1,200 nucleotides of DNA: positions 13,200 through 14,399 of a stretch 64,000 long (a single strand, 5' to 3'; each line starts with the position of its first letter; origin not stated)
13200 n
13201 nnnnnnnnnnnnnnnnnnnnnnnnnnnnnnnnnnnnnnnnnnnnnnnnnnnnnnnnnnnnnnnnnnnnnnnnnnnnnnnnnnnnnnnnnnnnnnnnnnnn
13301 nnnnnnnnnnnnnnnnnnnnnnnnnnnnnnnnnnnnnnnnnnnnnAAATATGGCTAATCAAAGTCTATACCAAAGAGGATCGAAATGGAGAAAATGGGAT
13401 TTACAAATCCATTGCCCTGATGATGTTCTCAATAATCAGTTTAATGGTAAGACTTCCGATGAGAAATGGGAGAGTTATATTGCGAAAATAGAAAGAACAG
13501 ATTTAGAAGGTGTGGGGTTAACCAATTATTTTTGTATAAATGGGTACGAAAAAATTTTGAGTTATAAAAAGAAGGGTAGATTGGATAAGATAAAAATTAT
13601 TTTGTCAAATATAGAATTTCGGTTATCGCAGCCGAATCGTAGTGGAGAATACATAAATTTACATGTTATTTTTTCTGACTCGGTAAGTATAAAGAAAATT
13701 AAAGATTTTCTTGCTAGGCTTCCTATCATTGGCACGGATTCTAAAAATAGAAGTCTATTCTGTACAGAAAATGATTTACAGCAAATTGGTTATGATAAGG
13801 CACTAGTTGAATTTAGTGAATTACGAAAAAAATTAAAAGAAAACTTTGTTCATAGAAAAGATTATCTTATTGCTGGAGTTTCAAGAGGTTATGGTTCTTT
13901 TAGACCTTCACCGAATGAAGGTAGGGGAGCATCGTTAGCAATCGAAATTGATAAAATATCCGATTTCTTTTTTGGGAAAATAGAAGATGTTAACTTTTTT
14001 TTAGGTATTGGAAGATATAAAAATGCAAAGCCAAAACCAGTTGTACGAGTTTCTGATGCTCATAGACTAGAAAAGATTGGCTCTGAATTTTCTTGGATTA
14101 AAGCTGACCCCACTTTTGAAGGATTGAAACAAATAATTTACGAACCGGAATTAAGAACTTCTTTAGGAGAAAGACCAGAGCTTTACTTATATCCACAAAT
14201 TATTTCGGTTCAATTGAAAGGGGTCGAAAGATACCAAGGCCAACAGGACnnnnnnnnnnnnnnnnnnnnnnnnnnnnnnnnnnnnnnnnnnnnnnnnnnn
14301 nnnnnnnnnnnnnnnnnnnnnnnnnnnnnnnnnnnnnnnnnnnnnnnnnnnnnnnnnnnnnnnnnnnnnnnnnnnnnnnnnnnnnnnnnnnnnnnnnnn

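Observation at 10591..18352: HTH-RadC-Mod-(PHP/Rad50-like ATPase)-Res operon: a Type III-like R-M with an extra nuclease-ATPase inserted between mod and res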

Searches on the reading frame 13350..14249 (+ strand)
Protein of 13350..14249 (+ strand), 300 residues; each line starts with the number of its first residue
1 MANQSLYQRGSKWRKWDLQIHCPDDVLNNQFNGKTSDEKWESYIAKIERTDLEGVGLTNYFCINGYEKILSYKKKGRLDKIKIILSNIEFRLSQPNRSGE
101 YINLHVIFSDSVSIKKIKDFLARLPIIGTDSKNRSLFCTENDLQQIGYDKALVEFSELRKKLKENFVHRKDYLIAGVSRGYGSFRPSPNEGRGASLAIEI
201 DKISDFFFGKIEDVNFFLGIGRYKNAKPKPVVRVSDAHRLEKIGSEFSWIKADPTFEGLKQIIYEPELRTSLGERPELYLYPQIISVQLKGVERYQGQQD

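Call 71: search_protein_families(library=pfam, proteins=[window:13350-14249:+], max_evalue=5)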
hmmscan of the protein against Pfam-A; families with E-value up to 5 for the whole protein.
window:13350-14249:+ (300 aa): 1 family
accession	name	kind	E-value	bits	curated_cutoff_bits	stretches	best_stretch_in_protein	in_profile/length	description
PF13263.12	PHP_C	-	0.039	13.9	21.3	1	223-255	10-41/56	PHP-associated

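Call 85: predict_structure(alignment_id=A4)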
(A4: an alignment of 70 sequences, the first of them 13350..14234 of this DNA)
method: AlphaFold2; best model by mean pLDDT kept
length: 295 residues; sequences in the alignment: 70
mean_pLDDT: 90.5   pTM: 0.88
mean pLDDT of the five models: 90.5, 90.5, 90.3, 90.1, 89.5
residues with pLDDT >= 90: 225; 70-90: 38; 50-70: 28; < 50: 4
segments of 3 or more residues with pLDDT < 50: 1-4
pLDDT, mean of each block of 10 residues (from residue 1): 53 96 88 94 98 98 97 98 98 89 97 98 91 90 92 97 98 95 70 81 97 95 94 97 98 97 95 83 64 66
secondary structure, 60 per line:
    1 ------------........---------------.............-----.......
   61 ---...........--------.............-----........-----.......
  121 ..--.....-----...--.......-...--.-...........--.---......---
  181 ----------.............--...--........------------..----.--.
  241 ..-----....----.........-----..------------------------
elements in order: E13-20 H36-48 E54-60 H64-74 E83-95 E101-108 H114-122 E125-129 E135-137 H140-146 H155-165 E172-177 H191-203 E206-208 H211-218 E248-251 H256-264

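Call 87: fold_search(model_id=the predicted structure, library=pdb)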
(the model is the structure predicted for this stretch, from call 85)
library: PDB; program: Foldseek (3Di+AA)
matches with E <= 10: 407; with E <= 0.001: 21
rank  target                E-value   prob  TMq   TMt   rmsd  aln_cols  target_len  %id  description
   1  2anu_A                7.6e-07  1.00  0.48  0.61   6.5       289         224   10  Crystal structure of Predicted metal-dependent phosphoesterase (PHP family) (tm0559) from THERMOTOGA MARITIMA at 2.40  (released 2005-10-18)
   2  2anu_C                1.3e-06  1.00  0.47  0.61   6.7       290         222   11  Crystal structure of Predicted metal-dependent phosphoesterase (PHP family) (tm0559) from THERMOTOGA MARITIMA at 2.40  (released 2005-10-18)
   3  2anu_D                2.4e-06  1.00  0.45  0.58   7.9       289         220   12  Crystal structure of Predicted metal-dependent phosphoesterase (PHP family) (tm0559) from THERMOTOGA MARITIMA at 2.40  (released 2005-10-18)
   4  2anu_B                4.4e-06  1.00  0.46  0.59   6.5       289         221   12  Crystal structure of Predicted metal-dependent phosphoesterase (PHP family) (tm0559) from THERMOTOGA MARITIMA at 2.40  (released 2005-10-18)
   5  2anu_F                7.7e-06  1.00  0.46  0.59   6.3       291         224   12  Crystal structure of Predicted metal-dependent phosphoesterase (PHP family) (tm0559) from THERMOTOGA MARITIMA at 2.40  (released 2005-10-18)
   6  2anu_E                1.2e-05  1.00  0.45  0.57   7.9       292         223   11  Crystal structure of Predicted metal-dependent phosphoesterase (PHP family) (tm0559) from THERMOTOGA MARITIMA at 2.40  (released 2005-10-18)
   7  3e0d_A                1.7e-05  1.00  0.43  0.13   7.1       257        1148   14  Insights into the Replisome from the Crystral Structure of the Ternary Complex of the Eubacterial DNA Polymerase III a (released 2008-09-23)
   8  2hpi                  1.8e-05  1.00  0.43  0.13   7.1       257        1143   14  Eubacterial and Eukaryotic Replicative DNA Polymerases are not Homologous: X-ray Structure of DNA Polymerase III (released 2006-09-19)
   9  4jom                  4.5e-05  1.00  0.45  0.16   6.7       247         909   12  Structure of E. coli Pol III 3mPHP mutant (released 2013-05-29)
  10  3e0f                  9.2e-05  1.00  0.40  0.41  10.1       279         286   10  Crystal structure of a putative metal-dependent phosphoesterase (bad_1165) from bifidobacterium adolescentis atcc 15703  (released 2008-09-02)
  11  2hnh                  1.1e-04  1.00  0.45  0.16   6.7       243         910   12  Crystal structure of the catalytic alpha subunit of E. coli replicative DNA polymerase III (released 2006-09-19)
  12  5lew                  1.1e-04  1.00  0.47  0.17   5.0       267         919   13  DNA polymerase (released 2017-10-25)
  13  7pu7_A                1.1e-04  1.00  0.47  0.15   5.1       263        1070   14  DNA polymerase from M. tuberculosis (released 2022-02-23)
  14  4gx8_B                1.2e-04  1.00  0.45  0.43   6.6       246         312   15  Crystal structure of a DNA polymerase III alpha-epsilon chimera (released 2013-04-03)
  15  3o0f                  1.3e-04  1.00  0.40  0.41  11.8       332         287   10  Crystal structure of a putative metal-dependent phosphoesterase (BAD_1165) from bifidobacterium adolescentis atcc 15703  (released 2010-08-25)
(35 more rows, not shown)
